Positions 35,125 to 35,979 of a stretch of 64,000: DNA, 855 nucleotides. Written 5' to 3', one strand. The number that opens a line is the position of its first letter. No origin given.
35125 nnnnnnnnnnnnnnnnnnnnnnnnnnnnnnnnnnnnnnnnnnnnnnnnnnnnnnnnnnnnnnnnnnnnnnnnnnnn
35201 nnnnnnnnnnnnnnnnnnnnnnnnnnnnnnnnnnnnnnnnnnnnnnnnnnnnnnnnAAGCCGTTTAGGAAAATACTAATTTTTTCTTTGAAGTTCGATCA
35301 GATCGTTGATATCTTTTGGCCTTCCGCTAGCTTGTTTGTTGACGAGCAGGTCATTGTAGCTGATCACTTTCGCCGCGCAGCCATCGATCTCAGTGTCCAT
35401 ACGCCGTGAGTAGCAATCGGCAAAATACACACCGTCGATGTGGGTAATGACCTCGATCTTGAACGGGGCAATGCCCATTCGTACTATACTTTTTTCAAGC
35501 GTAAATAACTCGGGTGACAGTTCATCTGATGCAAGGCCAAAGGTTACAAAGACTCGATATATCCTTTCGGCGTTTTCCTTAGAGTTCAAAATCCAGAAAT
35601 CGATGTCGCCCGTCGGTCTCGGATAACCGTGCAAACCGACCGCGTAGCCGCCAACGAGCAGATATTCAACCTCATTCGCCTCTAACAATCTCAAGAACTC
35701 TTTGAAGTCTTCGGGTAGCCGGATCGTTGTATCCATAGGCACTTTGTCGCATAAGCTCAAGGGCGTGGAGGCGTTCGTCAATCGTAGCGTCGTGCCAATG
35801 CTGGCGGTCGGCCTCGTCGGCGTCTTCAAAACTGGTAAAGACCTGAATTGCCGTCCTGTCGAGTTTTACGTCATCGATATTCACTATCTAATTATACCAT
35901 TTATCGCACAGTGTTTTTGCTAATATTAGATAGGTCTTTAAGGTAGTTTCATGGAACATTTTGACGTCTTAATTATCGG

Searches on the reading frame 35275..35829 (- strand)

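Call 54: search_protein_families(library=pfam, proteins=[window:35275-35829:-], max_evalue=0.001)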
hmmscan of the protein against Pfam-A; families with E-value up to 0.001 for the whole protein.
window:35275-35829:- (184 aa): 2 families
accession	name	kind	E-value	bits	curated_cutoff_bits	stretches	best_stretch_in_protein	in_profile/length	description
PF19502.5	DUF6036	-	5.7e-07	29.9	23.6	1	44-179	9-117/164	Nucleotidyltransferase of unknown function (DUF6036)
PF09970.15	DUF2204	-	2.2e-06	27.9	20.3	1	41-183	4-147/181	Nucleotidyl transferase of unknown function (DUF2204)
